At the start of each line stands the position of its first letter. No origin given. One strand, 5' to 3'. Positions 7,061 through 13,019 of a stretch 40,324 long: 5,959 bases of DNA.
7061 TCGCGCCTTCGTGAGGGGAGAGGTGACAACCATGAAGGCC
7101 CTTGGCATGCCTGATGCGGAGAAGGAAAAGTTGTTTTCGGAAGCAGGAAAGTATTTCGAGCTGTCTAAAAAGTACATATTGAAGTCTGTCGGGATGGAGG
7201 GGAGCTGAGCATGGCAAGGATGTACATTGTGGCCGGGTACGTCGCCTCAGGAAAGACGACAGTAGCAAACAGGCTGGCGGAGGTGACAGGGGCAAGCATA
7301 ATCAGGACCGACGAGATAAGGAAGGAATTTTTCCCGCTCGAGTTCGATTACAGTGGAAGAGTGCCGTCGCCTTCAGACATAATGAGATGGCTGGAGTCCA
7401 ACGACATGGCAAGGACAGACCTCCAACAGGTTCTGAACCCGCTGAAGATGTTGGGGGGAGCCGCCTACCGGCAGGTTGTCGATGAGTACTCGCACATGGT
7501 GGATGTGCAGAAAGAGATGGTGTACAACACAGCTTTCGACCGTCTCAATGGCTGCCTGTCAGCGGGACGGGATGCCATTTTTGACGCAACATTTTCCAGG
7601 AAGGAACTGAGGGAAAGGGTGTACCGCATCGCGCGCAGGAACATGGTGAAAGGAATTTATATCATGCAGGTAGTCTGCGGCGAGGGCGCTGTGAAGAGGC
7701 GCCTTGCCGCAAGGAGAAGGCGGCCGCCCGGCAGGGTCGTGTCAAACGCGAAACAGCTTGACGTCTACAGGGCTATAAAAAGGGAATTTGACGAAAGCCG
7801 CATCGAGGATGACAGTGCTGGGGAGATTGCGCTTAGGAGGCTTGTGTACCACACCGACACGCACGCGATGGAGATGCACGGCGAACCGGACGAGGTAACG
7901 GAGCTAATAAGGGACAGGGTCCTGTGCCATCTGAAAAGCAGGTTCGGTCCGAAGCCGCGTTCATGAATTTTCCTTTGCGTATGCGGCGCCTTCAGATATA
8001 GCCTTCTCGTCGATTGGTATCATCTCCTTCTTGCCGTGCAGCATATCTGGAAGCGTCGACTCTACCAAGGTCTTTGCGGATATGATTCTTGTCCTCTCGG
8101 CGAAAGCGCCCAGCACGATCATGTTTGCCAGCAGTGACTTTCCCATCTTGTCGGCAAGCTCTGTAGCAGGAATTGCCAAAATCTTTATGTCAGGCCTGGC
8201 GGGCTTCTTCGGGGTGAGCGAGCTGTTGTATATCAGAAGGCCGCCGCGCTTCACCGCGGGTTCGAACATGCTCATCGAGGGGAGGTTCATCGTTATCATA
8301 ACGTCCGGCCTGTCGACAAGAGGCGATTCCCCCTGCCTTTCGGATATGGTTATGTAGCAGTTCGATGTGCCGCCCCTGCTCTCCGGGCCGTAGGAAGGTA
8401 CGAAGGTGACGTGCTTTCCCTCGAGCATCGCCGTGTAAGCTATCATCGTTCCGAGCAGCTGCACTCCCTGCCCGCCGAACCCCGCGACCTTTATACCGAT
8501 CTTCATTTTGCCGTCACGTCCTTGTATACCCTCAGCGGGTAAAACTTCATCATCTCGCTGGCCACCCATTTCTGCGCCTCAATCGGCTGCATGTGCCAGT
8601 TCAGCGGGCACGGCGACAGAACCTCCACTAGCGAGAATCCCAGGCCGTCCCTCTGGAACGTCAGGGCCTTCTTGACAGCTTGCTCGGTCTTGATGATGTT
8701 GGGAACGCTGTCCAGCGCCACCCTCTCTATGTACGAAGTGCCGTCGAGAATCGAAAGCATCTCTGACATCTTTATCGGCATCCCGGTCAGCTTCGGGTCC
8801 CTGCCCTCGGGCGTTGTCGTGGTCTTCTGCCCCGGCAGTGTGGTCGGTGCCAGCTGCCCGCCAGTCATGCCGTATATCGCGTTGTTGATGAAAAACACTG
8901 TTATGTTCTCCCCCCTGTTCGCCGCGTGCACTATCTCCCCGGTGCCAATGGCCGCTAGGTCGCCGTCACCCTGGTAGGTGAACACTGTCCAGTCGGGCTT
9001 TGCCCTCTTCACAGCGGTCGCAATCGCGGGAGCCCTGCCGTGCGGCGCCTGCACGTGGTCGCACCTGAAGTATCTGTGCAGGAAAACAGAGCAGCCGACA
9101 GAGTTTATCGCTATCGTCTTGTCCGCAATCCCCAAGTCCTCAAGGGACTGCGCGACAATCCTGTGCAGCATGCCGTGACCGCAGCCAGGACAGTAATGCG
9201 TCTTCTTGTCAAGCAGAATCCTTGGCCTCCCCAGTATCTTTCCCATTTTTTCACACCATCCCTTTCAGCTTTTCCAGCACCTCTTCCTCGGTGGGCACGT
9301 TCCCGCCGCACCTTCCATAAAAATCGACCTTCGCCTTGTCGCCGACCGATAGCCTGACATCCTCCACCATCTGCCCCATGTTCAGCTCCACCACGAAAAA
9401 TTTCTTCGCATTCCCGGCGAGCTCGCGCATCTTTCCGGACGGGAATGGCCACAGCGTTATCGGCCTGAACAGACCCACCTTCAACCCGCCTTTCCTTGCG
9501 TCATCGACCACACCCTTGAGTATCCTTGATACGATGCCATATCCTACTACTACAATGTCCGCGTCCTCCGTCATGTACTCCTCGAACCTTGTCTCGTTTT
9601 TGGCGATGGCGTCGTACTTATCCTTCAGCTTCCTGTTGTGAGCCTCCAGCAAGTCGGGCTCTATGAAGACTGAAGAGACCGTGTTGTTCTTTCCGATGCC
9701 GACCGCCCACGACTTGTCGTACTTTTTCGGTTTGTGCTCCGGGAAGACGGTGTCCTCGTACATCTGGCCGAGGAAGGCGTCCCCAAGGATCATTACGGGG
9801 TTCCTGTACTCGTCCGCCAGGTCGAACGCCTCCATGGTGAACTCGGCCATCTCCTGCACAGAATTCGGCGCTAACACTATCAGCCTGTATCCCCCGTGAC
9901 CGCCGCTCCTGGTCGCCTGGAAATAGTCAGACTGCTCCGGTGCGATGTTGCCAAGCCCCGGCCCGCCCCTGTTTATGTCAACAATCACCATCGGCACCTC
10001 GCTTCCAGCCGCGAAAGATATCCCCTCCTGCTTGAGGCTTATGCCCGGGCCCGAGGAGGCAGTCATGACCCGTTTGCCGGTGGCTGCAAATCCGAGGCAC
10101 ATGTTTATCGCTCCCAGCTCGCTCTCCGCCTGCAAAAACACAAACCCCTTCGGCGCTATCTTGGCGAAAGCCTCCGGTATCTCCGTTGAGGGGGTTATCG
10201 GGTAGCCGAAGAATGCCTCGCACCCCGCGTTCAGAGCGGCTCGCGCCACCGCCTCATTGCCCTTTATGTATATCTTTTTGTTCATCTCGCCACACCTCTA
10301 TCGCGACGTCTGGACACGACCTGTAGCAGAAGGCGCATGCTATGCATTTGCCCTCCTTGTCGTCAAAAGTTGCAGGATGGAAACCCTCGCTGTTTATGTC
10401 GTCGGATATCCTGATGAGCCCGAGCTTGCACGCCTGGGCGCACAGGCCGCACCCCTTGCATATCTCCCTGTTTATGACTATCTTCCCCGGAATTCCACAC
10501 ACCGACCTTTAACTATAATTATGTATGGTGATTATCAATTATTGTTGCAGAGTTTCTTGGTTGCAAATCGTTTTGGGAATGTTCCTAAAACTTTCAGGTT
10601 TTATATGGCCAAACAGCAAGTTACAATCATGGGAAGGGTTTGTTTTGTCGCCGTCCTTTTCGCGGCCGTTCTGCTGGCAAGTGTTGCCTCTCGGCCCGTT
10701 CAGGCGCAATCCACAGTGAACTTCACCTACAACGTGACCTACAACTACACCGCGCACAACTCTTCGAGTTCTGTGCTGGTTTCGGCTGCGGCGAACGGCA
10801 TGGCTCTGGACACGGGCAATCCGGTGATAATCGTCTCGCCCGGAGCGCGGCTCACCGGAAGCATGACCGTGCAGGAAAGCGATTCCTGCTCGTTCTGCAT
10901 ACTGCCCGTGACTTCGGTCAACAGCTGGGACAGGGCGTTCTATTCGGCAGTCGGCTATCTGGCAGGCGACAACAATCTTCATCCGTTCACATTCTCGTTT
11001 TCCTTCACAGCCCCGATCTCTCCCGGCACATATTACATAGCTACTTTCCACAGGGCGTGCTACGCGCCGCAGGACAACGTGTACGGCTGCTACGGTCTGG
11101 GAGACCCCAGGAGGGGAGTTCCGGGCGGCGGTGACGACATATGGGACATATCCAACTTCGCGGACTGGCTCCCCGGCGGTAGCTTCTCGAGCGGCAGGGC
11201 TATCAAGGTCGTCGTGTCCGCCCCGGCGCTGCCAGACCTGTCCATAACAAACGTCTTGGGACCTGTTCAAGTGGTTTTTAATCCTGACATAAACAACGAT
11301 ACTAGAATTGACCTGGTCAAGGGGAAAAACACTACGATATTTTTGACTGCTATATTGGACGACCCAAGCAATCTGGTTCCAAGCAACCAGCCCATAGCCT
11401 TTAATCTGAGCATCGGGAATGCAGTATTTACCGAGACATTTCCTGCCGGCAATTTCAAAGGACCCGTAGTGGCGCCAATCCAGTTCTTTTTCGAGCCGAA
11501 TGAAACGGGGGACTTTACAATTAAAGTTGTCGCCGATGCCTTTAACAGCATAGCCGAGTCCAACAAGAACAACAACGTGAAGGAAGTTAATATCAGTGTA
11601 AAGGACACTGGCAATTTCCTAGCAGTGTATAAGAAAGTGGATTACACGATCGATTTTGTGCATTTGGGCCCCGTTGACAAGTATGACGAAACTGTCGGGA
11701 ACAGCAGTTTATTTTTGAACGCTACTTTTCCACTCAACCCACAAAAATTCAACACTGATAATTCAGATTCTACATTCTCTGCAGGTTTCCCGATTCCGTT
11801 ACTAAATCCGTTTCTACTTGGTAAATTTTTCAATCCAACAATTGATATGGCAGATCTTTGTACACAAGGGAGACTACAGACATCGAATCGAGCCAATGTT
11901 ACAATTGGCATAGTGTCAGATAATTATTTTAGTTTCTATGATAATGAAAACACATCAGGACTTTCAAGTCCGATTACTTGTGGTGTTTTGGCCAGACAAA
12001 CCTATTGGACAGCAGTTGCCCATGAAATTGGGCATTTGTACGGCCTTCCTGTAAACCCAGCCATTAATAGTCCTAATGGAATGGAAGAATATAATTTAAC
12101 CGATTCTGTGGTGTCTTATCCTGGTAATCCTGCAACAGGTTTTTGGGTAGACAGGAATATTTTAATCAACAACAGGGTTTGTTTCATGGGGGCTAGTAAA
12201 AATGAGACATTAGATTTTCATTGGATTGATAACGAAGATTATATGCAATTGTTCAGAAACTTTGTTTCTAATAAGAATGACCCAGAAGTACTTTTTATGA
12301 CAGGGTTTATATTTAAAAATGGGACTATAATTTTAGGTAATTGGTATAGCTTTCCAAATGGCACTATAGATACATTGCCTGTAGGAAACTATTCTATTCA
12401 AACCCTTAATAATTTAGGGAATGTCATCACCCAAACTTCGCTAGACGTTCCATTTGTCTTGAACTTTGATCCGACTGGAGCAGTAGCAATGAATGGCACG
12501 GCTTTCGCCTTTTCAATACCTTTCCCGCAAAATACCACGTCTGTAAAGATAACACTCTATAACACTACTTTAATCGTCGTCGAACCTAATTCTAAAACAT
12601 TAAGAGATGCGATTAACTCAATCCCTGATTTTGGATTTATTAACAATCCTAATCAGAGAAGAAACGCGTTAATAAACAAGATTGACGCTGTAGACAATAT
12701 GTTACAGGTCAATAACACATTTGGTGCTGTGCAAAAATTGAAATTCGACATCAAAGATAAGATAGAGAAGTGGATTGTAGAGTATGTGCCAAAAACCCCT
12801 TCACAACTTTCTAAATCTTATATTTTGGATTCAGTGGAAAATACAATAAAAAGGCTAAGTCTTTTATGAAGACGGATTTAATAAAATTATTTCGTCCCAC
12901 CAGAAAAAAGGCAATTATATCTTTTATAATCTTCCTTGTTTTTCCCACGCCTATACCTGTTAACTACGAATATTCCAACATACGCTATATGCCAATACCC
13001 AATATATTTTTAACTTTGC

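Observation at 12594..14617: Array of repeated C-terminal-module genes, each coupled to a different small membrane or secreted protein, downstream of a secreted metalloprotease: candidate polymorphic cassette system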

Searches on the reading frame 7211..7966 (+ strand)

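Call 91: search_protein_families(library=pfam, max_evalue=0.00001, proteins=[window:7211-7966:+])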
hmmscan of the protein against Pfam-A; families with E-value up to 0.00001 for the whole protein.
window:7211-7966:+ (251 aa): 2 families
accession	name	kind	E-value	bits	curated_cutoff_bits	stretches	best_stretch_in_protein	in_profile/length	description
PF13671.12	AAA_33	-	1.2e-17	65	27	1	5-182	2-132/143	AAA domain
PF06414.18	Zeta_toxin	-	5.8e-06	26.3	22.3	0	4-38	18-56/199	Zeta toxin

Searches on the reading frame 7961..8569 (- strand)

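Call 16: search_protein_families(library=pfam, max_evalue=0.001, proteins=[window:7961-8569:-])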
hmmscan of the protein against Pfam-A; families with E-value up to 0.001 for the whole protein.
window:7961-8569:- (202 aa): 1 family
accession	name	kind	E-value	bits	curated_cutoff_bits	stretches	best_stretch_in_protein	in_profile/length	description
PF01558.24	POR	-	6.4e-35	121.3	27.4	1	32-195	1-172/173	Pyruvate ferredoxin/flavodoxin oxidoreductase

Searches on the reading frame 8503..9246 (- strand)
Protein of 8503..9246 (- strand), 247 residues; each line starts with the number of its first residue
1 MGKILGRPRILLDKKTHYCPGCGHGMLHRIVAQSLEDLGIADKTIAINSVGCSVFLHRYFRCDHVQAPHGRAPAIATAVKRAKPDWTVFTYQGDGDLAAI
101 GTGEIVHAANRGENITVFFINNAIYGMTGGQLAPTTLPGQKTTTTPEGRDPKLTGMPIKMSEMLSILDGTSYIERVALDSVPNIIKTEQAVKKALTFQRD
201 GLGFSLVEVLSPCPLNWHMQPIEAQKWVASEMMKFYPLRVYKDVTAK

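Call 16: search_protein_families(library=pfam, max_evalue=0.001, proteins=[window:8503-9246:-])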
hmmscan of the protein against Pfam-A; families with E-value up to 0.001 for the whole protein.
window:8503-9246:- (247 aa): 1 family
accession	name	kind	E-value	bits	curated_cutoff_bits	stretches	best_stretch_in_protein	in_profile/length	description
PF02775.26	TPP_enzyme_C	-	2.8e-20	73.1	21.9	1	51-209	3-151/151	Thiamine pyrophosphate enzyme, C-terminal TPP binding domain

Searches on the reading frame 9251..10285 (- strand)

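Call 16: search_protein_families(library=pfam, max_evalue=0.001, proteins=[window:9251-10285:-])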
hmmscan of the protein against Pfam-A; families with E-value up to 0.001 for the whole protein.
window:9251-10285:- (344 aa): 3 families
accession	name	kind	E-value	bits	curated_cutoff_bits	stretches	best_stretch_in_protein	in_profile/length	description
PF01855.24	POR_N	-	3.1e-51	174.8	27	1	16-185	2-171/231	Pyruvate flavodoxin/ferredoxin oxidoreductase, thiamine diP-bdg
PF17147.9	PFOR_II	-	2.1e-26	92.7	27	1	242-336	1-102/102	Pyruvate:ferredoxin oxidoreductase core domain II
PF02776.23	TPP_enzyme_N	-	2.3e-06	27.8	26.8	1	8-106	2-100/119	Thiamine pyrophosphate enzyme, N-terminal TPP binding domain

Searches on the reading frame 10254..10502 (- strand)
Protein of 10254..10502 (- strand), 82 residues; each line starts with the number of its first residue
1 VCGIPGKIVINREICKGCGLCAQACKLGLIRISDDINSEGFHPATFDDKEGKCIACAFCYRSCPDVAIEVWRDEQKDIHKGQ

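Call 16: search_protein_families(library=pfam, max_evalue=0.001, proteins=[window:10254-10502:-])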
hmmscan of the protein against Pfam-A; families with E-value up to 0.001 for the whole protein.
window:10254-10502:- (82 aa): 12 families
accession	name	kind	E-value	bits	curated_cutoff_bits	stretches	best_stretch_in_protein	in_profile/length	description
PF00037.32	Fer4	-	4.6e-10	39.3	21.1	1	8-27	1-20/24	4Fe-4S binding domain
PF12838.12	Fer4_7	-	1.6e-09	38.5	27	2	15-45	2-32/52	4Fe-4S dicluster domain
PF12797.12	Fer4_2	-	4.6e-09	36.1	24.5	1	7-26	2-21/22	4Fe-4S binding domain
PF14697.11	Fer4_21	-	1.1e-08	35.5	35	2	9-69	2-58/59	4Fe-4S dicluster domain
PF12837.12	Fer4_6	-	2.1e-08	34.2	25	1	7-26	1-20/24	4Fe-4S binding domain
PF13237.11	Fer4_10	-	8e-08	32.5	25.5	1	7-64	1-53/53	4Fe-4S dicluster domain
PF13187.11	Fer4_9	-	2.2e-06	28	27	1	15-67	2-51/52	4Fe-4S dicluster domain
PF13183.11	Fer4_8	-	3.3e-05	24.8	27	0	52-66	4-18/68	4Fe-4S dicluster domain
PF12800.12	Fer4_4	-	6.5e-05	23.4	24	0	52-64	3-15/17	4Fe-4S binding domain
PF13534.11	Fer4_17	-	0.00015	22.7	22.2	0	52-68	1-17/61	4Fe-4S dicluster domain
PF25160.1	LdpA_Fe-S-bd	-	0.00025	21.2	27.6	0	10-32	23-45/49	LdpA Fe-S cluster-binding domain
PF13484.11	Fer4_16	-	0.00033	21.8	30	0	52-71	1-20/66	4Fe-4S double cluster binding domain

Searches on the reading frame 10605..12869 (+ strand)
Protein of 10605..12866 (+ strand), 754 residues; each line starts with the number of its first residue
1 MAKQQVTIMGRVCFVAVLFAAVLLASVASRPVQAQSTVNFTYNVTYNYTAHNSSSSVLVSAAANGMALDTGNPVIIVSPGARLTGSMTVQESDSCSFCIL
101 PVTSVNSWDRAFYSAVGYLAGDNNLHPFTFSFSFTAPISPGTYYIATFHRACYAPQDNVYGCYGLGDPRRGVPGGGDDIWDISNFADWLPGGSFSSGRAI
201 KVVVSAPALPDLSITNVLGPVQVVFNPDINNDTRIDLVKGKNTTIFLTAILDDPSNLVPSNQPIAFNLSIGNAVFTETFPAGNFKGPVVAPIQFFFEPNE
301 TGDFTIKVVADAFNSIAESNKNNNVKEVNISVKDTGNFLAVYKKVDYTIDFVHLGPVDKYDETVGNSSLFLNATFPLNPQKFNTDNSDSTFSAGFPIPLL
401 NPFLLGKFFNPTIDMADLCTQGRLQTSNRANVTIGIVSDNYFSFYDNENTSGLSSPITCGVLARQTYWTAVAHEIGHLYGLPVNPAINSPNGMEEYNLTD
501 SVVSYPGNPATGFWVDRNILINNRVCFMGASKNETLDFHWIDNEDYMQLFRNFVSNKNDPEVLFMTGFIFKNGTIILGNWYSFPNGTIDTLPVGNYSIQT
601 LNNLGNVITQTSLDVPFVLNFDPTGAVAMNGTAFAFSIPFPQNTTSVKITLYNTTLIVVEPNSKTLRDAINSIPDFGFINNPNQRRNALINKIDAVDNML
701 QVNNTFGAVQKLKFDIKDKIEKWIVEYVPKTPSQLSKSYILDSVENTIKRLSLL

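Call 4: search_protein_families(library=pfam, max_evalue=1, proteins=[window:10620-12869:+])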
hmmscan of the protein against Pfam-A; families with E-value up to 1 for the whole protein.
window:10620-12869:+ (749 aa): 5 families
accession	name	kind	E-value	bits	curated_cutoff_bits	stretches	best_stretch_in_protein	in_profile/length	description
PF07705.17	CARDB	-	1.7e-05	25.4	22.7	1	288-322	66-100/101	CARDB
PF13583.11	Reprolysin_4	-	4.9e-05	23.5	22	1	409-477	93-150/203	Metallo-peptidase family M12B Reprolysin-like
PF13688.12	Reprolysin_5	-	0.0069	17.1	27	1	438-477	131-156/196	Metallo-peptidase family M12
PF13574.12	Reprolysin_2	-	0.039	14.3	27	1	444-483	106-146/195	Metallo-peptidase family M12B Reprolysin-like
PF18340.7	TraI_2B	-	0.46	10.8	26.7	0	678-710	31-63/79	DNA relaxase TraI 2B/2B-like domain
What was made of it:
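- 10605..12869 (+): Secreted metalloprotease gene (754 aa). Signal peptide and variable N-domain 10605-11231; CARDB about 11232-11606; catalytic domain about 11616-12266 with HEIGH at 12021-12035; beta-sandwich about 12288-12581; R1 at the end. Pfam CARDB 25.4 bits against a cut-off of 22.7, and weak Reprolysin_4 (call 4).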

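Call 7: search_protein_families(library=ncbifam, max_evalue=1, proteins=[window:10620-12869:+])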
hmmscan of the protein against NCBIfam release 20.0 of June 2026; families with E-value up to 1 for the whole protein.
window:10620-12869:+ (749 aa): 0 families

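Call 72: find_homologous_proteins(query=window:10605-12866:+, max_evalue=0.00001)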
Query window:10605-12866:+ (754 aa): 6 proteins with E <= 0.00001 among 8000 candidates.
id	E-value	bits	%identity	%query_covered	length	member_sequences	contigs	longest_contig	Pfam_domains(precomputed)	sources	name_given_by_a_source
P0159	0.0e+0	1713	100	100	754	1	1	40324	PF07705.18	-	-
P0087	2.7e-151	524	49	72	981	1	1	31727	PF13360.14,PF25292.1,PF20067.6,PF13570.14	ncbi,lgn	-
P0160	4.1e-56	209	30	73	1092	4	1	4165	PF23044.2,PF07705.18,PF15892.12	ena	-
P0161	2.1e-50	190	58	20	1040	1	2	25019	-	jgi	jgi:hypothetical protein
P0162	7.1e-50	188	56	20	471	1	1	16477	PF27016.1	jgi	jgi:hypothetical protein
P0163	6.1e-46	175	52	22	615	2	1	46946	PF17957.8,PF08308.18,PF09136.17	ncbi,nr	ncbi:MAG: PEGA domain-containing protein [Candidatus Methanoperedens sp.]|nr:PEGA domain-containing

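Call 85: search_protein_families(library=padloc, max_evalue=0.1, proteins=[window:10605-12866:+])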
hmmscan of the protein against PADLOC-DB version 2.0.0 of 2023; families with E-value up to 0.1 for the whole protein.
window:10605-12866:+ (754 aa): 0 families

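Call 86: search_protein_families(library=phrogs, max_evalue=0.1, proteins=[window:10605-12866:+])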
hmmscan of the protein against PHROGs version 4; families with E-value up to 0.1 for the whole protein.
window:10605-12866:+ (754 aa): 0 families
